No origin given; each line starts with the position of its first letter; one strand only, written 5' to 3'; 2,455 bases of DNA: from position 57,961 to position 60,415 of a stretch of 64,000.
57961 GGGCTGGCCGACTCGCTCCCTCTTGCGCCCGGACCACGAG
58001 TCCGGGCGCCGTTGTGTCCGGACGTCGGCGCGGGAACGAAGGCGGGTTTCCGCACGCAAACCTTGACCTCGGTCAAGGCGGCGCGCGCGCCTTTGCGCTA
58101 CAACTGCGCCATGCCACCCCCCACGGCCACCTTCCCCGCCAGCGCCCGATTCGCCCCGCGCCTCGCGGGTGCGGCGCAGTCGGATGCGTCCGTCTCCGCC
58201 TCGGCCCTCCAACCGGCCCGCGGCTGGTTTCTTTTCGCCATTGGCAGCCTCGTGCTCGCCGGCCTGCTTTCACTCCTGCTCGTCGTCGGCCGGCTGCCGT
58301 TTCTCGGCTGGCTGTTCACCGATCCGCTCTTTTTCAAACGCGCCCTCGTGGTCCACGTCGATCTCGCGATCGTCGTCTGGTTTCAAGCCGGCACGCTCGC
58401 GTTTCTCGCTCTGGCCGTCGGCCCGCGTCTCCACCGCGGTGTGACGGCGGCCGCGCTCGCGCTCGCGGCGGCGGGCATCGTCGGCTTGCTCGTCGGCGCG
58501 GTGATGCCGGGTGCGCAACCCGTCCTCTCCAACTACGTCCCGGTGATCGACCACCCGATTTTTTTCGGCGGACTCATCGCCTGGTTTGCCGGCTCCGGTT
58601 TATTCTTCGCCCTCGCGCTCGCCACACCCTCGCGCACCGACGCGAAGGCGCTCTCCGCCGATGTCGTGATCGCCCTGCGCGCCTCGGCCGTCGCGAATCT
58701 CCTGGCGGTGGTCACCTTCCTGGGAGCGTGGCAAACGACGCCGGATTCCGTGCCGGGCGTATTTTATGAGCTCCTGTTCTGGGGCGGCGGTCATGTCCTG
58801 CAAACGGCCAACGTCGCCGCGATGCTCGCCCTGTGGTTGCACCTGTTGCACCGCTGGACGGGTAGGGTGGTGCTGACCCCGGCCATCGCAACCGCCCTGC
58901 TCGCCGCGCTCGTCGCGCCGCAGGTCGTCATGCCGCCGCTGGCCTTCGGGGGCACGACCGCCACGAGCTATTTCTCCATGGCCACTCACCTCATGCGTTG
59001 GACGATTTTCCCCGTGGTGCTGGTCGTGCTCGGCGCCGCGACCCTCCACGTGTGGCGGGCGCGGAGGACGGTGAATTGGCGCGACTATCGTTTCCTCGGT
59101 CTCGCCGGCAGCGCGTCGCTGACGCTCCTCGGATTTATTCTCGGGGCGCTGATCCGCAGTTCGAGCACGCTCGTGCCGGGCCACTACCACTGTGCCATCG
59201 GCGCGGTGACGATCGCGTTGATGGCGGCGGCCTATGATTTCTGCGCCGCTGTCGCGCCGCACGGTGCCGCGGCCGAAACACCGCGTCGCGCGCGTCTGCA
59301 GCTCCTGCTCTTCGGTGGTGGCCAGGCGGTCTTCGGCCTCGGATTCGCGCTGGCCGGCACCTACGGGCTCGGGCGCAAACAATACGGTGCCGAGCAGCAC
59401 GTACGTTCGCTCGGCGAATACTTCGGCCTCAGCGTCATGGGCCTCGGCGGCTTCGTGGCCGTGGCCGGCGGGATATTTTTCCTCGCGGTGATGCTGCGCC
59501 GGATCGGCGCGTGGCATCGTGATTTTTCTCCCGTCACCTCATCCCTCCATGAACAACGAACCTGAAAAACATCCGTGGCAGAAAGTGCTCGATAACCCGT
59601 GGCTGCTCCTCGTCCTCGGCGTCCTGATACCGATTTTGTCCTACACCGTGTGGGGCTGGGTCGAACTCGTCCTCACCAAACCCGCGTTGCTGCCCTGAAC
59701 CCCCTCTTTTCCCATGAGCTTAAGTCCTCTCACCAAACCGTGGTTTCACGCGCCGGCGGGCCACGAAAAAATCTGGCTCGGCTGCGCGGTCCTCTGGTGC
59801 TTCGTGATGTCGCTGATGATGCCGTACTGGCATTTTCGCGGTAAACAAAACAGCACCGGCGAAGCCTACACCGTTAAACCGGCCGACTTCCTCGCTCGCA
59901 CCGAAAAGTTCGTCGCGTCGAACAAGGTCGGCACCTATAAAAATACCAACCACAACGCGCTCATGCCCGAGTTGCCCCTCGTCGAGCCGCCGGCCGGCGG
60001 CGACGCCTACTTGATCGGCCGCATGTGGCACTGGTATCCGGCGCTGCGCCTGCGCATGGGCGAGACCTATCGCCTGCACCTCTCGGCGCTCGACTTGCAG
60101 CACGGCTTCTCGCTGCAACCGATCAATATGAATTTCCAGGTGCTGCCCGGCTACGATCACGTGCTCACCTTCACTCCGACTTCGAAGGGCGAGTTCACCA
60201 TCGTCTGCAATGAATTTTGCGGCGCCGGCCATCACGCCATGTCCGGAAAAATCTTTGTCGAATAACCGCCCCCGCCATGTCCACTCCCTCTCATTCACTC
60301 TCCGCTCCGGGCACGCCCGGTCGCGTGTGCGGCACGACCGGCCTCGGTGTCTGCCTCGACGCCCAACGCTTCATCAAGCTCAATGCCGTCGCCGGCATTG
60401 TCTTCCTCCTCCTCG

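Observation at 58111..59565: First gene of the operon is an HCO subunit-I paralog that has lost two of three CuB ligands but keeps the haem ligands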

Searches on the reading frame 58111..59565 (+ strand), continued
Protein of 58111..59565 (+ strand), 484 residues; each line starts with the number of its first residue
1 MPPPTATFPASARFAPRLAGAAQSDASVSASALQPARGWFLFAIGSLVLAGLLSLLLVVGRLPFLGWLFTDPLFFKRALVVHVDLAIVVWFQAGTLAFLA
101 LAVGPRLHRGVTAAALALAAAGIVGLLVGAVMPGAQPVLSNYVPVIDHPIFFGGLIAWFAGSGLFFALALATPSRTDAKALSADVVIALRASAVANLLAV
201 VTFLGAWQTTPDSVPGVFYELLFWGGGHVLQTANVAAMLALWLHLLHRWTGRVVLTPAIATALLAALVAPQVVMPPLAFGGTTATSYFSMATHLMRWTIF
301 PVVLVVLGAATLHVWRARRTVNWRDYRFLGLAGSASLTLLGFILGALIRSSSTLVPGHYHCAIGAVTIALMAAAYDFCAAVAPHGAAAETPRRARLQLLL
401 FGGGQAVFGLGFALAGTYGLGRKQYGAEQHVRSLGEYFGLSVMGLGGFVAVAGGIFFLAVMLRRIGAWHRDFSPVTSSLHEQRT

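Call 90: find_encoding_contigs(protein=P0112, flank=10000, max_places=1)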
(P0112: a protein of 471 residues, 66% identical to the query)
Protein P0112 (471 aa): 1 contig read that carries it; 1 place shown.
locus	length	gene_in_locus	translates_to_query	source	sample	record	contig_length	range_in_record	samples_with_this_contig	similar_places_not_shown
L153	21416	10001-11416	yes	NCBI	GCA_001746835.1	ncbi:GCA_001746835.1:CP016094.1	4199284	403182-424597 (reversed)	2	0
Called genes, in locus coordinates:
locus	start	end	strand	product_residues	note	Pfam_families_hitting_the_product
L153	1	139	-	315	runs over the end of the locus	PF08534:Redoxin, PF00578:AhpC-TSA, PF00085:Thioredoxin (weak), PF13905:Thioredoxin_8 (faint)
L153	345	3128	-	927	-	PF01326:PPDK_N, PF00391:PEP-utilizers, PF02896:PEP-utilizers_C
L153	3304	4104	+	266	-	PF00902:TatC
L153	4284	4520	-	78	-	-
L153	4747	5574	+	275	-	PF14256:YwiC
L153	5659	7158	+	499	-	PF07731:Cu-oxidase_2 (faint), PF07732:Cu-oxidase_3, PF00127:Copper-bind (faint), PF00034:Cytochrom_C, PF13442:Cytochrome_CBB3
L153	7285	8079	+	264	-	PF03781:FGE-sulfatase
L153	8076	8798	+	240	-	PF02630:SCO1-SenC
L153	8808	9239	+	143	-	-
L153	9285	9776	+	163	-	PF13473:Cupredoxin_1 (faint), PF00127:Copper-bind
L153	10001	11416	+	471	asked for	-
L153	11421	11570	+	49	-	-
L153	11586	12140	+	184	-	-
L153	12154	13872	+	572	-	PF00115:COX1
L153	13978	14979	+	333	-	PF00578:AhpC-TSA (weak), PF02630:SCO1-SenC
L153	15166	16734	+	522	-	PF00033:Cytochrome_B, PF13631:Cytochrom_B_N_2, PF14697:Fer4_21 (faint), PF00037:Fer4 (faint), PF12838:Fer4_7, PF13187:Fer4_9 (weak), PF02662:FlpD (weak)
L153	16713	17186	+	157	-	-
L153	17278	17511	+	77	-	PF10006:DUF2249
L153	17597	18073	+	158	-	PF03264:Cytochrom_NNT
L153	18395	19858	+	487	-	PF02335:Cytochrom_C552, PF14522:Cytochrome_C7 (faint)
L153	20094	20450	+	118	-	PF02311:AraC_binding (weak), PF07883:Cupin_2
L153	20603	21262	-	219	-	PF00300:His_Phos_1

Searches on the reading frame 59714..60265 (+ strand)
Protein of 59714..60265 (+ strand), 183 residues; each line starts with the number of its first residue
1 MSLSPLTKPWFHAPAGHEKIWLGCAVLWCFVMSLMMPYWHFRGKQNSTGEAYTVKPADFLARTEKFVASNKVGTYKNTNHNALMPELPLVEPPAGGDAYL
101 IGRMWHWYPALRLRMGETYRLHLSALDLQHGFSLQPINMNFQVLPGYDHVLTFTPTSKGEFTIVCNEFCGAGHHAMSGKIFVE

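Call 3: search_protein_families(library=pfam, proteins=[window:59714-60265:+], max_evalue=1)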
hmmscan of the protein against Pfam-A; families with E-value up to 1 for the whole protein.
window:59714-60265:+ (183 aa): 2 families
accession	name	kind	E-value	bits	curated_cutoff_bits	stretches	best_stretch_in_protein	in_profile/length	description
PF00116.26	COX2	-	0.00013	22.3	22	1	114-177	51-114/120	Cytochrome C oxidase subunit II, periplasmic domain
PF13473.12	Cupredoxin_1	-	0.22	12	27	1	116-168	42-94/104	Cupredoxin-like domain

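Call 4: search_protein_families(library=ncbifam, proteins=[window:59714-60265:+], max_evalue=1)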
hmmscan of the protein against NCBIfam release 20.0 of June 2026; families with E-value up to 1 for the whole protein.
window:59714-60265:+ (183 aa): 6 families
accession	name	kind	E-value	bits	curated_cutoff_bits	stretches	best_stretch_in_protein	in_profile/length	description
TIGR02866.1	CoxB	equivalog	9.7e-12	44.9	147.7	1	111-182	120-191/202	cytochrome c oxidase subunit II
TIGR04246.1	nitrous_NosZ_Gp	equivalog_domain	5.7e-11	41.4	625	1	112-182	502-576/578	Sec-dependent nitrous-oxide reductase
NF050117.1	aa3_CtaC_Actin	exception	1.7e-09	37.3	250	1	108-178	158-228/244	aa3-type cytochrome oxidase subunit II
TIGR04244.1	nitrous_NosZ_RR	equivalog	3.4e-07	29.2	625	1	127-183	571-627/627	TAT-dependent nitrous-oxide reductase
NF052460.1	L-NosZ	equivalog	7.7e-05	21.4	700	1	129-183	423-479/480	clade III lactonase-type nitrous-oxide reductase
NF041074.2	quin_ox_SoxA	equivalog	0.11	12.3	110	1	123-182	91-153/154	proton pump complex quinol oxidase subunit SoxA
